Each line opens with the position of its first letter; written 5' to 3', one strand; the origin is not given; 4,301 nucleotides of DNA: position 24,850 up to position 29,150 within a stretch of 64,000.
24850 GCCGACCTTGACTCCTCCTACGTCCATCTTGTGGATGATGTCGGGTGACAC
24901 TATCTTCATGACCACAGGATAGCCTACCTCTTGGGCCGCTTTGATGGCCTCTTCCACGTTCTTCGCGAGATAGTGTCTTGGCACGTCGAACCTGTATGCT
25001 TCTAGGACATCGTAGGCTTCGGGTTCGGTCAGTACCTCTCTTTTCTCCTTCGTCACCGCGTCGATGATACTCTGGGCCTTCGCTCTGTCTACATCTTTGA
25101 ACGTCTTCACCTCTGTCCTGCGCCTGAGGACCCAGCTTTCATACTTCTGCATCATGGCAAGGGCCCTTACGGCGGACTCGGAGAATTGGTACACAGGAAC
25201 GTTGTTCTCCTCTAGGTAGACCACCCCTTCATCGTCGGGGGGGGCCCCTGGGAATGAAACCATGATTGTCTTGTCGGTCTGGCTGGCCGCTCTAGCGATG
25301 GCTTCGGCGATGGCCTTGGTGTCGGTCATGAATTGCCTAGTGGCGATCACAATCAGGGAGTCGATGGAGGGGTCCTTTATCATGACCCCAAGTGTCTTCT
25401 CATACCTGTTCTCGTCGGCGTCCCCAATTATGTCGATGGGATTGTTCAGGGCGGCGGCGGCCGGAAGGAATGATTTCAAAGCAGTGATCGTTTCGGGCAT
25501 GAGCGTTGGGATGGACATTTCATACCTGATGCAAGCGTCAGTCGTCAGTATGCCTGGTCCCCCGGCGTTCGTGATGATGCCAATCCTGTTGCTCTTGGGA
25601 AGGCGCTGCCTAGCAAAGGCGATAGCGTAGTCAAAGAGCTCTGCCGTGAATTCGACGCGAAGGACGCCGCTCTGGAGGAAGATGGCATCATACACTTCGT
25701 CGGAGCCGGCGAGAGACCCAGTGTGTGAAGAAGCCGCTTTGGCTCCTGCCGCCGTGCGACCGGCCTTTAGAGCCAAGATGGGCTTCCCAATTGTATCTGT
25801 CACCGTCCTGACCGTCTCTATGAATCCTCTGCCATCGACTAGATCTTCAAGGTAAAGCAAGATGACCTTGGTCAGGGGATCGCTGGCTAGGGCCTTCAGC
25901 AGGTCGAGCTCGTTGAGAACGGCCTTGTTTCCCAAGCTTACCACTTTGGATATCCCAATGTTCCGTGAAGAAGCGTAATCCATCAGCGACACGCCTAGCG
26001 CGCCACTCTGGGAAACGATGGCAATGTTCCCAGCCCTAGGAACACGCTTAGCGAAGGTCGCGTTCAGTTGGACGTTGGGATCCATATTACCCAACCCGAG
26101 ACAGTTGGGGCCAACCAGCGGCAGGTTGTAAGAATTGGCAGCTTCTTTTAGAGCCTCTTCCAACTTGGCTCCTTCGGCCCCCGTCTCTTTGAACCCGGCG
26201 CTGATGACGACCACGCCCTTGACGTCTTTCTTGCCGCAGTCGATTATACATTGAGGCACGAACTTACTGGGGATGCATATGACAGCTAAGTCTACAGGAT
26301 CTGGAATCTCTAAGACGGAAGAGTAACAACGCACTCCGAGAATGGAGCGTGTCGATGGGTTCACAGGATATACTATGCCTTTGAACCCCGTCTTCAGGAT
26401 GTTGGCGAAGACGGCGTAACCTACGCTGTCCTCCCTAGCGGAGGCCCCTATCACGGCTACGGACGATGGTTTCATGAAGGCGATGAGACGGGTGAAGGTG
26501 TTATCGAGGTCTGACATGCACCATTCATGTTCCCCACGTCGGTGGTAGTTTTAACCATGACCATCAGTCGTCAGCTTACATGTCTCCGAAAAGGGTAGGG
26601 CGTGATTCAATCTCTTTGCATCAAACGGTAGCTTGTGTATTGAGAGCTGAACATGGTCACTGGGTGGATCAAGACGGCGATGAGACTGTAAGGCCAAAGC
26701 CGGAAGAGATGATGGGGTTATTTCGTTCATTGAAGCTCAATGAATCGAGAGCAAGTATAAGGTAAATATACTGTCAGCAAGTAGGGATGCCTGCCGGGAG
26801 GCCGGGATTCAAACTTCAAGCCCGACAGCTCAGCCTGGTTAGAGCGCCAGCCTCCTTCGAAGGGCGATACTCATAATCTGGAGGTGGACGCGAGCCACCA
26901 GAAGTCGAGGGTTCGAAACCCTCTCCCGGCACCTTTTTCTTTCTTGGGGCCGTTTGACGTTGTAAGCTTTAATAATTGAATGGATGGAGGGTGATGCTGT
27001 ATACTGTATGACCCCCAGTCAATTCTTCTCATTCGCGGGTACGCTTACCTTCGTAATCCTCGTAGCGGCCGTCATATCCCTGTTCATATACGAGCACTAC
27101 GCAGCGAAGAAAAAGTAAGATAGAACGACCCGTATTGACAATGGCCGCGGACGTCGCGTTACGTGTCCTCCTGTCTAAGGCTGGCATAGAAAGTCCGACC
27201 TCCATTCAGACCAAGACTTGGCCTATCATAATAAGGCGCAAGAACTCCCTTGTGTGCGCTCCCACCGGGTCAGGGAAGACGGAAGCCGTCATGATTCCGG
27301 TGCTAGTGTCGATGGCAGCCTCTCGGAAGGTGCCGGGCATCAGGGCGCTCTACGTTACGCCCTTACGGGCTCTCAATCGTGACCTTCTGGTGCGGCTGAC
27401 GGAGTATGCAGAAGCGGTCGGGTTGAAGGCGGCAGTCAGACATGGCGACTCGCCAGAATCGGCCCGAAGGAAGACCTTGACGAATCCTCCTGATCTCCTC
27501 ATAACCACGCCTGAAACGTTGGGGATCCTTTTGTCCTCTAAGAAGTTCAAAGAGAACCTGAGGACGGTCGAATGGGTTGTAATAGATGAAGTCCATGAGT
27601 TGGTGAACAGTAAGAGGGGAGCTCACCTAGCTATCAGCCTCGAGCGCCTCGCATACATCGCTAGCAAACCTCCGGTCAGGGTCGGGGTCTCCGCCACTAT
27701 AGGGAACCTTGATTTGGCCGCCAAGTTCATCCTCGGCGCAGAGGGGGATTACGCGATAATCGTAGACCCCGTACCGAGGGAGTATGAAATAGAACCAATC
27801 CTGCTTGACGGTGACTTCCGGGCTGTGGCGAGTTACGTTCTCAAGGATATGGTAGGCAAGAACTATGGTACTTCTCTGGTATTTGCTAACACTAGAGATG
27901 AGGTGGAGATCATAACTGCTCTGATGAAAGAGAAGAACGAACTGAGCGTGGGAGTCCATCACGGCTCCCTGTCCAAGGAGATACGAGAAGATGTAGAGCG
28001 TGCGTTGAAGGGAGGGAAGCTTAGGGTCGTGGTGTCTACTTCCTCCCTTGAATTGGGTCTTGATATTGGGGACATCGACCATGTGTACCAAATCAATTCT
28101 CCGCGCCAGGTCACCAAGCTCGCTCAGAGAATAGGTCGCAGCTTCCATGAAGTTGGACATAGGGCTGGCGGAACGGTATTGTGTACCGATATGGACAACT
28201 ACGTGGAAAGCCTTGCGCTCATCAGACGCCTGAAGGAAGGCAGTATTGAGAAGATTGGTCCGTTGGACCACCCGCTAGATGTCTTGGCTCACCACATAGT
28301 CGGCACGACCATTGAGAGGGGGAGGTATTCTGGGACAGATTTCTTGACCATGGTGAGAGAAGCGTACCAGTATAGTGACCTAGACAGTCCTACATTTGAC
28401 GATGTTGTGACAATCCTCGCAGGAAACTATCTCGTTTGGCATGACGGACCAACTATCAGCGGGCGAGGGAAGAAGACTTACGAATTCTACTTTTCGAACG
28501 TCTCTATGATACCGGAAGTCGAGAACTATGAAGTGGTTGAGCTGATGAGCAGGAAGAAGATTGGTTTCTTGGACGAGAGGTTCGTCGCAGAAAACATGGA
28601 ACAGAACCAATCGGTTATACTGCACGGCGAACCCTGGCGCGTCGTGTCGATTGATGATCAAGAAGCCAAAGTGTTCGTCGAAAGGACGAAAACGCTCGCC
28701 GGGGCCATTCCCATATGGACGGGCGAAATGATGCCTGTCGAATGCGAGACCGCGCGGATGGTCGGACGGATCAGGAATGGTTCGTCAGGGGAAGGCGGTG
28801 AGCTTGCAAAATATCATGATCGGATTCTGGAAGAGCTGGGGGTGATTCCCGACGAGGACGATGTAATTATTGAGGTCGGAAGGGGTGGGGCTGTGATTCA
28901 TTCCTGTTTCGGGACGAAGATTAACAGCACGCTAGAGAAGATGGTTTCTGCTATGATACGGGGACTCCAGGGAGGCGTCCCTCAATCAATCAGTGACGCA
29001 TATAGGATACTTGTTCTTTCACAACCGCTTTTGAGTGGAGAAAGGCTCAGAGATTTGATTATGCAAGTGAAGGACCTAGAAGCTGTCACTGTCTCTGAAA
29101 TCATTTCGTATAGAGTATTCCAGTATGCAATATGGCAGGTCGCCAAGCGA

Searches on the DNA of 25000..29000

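Call 52: search_rna_families(source=window, start=25000, end=29000, threshold=evalue, max_evalue=0.1)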
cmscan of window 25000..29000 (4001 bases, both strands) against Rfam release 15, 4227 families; matches with E-value up to 0.1: 0.
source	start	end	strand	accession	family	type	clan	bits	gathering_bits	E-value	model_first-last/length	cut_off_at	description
